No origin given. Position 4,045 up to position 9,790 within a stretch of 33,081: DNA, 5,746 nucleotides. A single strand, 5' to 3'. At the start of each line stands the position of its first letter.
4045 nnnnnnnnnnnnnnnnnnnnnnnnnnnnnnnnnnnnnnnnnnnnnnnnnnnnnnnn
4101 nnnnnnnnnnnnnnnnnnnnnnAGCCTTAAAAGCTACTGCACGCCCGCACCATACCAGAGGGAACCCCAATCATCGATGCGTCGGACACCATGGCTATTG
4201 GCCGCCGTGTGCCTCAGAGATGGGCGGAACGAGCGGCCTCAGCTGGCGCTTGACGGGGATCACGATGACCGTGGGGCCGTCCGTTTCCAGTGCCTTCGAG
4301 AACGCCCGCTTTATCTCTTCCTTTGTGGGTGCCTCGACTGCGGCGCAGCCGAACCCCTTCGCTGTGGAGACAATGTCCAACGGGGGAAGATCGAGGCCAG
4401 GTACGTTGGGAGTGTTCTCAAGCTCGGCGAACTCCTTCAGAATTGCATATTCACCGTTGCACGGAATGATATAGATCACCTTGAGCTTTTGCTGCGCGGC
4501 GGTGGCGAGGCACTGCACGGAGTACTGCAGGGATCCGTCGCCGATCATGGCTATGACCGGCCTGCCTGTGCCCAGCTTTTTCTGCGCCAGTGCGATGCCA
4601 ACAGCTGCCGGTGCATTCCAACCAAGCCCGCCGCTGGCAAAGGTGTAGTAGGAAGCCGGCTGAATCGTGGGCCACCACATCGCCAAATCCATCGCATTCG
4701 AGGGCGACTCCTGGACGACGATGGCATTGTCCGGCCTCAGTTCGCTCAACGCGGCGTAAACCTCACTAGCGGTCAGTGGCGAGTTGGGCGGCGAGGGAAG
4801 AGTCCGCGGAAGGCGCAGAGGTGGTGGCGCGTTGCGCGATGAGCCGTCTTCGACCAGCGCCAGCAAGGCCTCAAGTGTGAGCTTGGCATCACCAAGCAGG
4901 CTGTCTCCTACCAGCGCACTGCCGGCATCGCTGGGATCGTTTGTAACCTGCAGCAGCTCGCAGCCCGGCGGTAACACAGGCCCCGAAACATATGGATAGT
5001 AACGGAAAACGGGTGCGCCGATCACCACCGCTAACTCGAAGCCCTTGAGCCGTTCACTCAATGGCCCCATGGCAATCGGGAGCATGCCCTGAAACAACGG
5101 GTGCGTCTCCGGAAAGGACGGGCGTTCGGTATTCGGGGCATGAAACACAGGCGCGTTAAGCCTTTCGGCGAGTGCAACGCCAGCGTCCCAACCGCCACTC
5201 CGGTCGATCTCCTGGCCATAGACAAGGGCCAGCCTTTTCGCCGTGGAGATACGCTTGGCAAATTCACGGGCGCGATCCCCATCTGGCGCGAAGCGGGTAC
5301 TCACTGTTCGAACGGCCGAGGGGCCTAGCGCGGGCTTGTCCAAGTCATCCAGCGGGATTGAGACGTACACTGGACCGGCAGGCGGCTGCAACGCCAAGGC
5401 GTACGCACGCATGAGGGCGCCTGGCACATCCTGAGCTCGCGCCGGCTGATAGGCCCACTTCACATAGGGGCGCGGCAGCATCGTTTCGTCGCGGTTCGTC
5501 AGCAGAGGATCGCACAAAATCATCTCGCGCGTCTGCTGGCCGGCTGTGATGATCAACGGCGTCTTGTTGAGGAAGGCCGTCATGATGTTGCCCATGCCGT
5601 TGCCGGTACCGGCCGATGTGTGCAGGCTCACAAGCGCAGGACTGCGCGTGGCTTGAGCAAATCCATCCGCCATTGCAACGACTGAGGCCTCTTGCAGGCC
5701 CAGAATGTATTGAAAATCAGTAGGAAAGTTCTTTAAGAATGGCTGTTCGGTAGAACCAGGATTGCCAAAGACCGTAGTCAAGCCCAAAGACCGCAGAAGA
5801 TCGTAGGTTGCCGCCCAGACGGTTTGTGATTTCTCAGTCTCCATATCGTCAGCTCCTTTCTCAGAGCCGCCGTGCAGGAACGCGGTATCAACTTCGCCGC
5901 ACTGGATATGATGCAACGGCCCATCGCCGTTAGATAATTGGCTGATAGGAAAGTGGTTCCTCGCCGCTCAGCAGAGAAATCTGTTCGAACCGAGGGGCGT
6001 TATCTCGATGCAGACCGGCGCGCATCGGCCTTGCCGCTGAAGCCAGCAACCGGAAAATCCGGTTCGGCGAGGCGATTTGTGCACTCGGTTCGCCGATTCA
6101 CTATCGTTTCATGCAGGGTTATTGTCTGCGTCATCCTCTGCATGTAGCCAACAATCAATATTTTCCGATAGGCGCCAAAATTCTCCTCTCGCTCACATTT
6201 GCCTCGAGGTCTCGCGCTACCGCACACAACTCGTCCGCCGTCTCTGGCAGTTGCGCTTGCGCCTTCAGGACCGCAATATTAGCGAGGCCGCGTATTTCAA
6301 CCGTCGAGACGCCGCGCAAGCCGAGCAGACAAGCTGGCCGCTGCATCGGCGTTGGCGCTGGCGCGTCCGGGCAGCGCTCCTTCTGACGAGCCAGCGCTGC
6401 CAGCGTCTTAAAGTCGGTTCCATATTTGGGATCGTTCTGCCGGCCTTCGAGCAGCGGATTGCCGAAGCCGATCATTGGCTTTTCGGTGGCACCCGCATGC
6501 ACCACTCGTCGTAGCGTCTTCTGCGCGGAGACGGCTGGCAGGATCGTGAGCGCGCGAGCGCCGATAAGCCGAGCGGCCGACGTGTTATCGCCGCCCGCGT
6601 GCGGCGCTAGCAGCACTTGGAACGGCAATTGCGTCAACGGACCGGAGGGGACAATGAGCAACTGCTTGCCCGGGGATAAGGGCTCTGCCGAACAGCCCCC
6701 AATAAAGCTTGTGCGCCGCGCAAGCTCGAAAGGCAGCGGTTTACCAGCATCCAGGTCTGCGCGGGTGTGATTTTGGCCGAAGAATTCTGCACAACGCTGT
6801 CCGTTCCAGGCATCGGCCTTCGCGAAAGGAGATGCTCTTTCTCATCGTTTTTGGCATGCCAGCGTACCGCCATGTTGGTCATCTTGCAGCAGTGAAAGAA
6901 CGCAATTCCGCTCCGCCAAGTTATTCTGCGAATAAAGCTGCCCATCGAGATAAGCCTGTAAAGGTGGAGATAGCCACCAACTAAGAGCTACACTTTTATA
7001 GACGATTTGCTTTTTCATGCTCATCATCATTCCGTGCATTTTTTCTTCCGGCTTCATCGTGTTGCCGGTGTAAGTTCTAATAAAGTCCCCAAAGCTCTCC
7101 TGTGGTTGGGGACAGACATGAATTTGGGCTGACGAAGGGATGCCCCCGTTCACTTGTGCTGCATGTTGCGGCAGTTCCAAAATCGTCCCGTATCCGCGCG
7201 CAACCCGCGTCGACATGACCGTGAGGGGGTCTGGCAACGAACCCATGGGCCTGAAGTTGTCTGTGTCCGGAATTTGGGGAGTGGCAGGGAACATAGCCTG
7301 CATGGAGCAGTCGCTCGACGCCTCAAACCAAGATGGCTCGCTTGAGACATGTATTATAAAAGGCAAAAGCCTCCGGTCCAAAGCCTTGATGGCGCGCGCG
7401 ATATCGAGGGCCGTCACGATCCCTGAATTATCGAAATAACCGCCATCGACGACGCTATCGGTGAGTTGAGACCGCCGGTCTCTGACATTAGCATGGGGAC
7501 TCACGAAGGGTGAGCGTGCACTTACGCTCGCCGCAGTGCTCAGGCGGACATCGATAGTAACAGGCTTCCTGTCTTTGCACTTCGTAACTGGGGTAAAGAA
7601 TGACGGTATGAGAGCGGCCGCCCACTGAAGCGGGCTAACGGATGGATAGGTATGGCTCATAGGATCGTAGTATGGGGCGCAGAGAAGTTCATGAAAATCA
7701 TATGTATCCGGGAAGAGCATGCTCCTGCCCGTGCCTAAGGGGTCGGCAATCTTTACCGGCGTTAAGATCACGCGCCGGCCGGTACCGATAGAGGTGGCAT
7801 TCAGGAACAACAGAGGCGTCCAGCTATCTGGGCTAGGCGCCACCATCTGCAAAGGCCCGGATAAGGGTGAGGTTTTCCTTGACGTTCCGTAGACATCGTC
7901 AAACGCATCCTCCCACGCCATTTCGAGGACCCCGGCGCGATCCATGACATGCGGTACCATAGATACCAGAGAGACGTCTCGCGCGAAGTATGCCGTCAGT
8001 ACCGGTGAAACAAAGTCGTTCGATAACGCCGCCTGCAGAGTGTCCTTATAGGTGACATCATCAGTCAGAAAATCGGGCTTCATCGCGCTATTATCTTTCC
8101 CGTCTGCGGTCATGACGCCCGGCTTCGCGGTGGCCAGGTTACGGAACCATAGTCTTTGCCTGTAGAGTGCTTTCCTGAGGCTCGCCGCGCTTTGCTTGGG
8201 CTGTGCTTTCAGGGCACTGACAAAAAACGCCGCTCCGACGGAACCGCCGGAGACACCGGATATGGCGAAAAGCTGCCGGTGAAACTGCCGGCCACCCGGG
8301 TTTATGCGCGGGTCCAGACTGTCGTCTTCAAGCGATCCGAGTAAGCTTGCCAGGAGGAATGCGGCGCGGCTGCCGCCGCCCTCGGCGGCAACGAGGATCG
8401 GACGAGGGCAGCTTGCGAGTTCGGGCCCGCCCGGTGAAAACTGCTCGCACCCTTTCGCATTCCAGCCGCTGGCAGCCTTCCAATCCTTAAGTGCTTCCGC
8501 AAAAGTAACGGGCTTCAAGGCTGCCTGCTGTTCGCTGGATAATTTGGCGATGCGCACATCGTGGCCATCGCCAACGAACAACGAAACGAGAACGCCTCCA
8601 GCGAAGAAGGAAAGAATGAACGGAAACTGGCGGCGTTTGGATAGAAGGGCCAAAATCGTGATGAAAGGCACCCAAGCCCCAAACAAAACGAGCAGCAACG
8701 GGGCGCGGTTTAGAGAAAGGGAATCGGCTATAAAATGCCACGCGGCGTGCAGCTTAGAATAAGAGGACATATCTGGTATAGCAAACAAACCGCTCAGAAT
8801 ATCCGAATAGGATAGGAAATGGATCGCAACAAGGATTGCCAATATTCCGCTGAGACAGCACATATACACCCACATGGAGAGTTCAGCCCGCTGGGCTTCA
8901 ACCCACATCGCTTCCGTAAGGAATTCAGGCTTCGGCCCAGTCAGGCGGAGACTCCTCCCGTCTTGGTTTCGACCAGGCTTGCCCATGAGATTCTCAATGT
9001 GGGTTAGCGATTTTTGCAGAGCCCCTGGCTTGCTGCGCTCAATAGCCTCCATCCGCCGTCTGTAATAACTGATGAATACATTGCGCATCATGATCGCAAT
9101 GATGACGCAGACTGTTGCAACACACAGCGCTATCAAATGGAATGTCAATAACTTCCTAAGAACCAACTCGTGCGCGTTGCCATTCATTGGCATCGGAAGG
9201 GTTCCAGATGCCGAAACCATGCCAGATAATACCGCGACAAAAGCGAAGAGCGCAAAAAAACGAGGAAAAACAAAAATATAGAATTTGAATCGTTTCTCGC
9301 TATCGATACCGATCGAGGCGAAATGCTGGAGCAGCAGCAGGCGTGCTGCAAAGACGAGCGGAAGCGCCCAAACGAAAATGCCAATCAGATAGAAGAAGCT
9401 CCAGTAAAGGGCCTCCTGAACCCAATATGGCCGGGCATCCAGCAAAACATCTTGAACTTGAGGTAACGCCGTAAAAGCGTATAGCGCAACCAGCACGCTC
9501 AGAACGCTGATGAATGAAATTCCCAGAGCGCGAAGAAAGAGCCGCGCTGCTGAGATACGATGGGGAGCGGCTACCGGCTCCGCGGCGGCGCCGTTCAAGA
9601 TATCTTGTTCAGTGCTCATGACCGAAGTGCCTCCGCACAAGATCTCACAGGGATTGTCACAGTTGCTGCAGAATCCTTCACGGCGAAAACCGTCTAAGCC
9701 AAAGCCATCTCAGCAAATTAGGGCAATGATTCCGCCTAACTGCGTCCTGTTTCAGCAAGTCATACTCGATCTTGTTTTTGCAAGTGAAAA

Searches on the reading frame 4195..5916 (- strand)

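Call 32: search_protein_families(library=pfam, proteins=[window:4195-5916:-], max_evalue=0.0001)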
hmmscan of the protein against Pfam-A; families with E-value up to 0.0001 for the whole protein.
window:4195-5916:- (573 aa): 3 families
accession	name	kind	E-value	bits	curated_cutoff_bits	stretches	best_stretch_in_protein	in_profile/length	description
PF02775.26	TPP_enzyme_C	-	4.9e-25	88.5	21.9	1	411-553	9-151/151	Thiamine pyrophosphate enzyme, C-terminal TPP binding domain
PF02776.23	TPP_enzyme_N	-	7.9e-22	77.7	26.8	1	34-132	4-104/119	Thiamine pyrophosphate enzyme, N-terminal TPP binding domain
PF00205.28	TPP_enzyme_M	-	8.5e-18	64.8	30.4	1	218-351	3-137/137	Thiamine pyrophosphate enzyme, central domain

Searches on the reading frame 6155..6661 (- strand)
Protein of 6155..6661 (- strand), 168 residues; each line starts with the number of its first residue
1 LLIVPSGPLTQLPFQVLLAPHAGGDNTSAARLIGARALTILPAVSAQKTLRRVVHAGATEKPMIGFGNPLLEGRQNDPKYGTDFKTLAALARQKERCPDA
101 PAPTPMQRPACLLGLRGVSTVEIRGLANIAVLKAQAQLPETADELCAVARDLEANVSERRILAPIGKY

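Call 33: search_protein_families(library=pfam, proteins=[window:6155-6661:-], max_evalue=0.0001)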
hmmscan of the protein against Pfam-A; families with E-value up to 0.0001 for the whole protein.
window:6155-6661:- (168 aa): 0 families

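Call 50: search_protein_families(library=pfam, proteins=[window:6155-6661:-], max_evalue=1)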
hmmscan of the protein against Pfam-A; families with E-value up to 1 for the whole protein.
window:6155-6661:- (168 aa): 1 family
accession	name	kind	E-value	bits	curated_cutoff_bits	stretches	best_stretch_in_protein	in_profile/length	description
PF12770.12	CHAT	-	0.00087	19.2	24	1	2-155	28-120/289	CHAT domain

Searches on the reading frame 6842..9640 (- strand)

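Call 32: search_protein_families(library=pfam, proteins=[window:6842-9640:-], max_evalue=0.0001)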
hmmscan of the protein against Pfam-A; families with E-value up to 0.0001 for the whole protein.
window:6842-9640:- (932 aa): 0 families

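Call 50: search_protein_families(library=pfam, proteins=[window:6842-9640:-], max_evalue=1)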
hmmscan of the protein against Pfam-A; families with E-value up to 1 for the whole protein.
window:6842-9640:- (932 aa): 1 family
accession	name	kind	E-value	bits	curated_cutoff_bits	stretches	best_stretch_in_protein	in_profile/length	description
PF01734.28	Patatin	-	0.00016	22.4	27.7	1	420-744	4-190/191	Patatin-like phospholipase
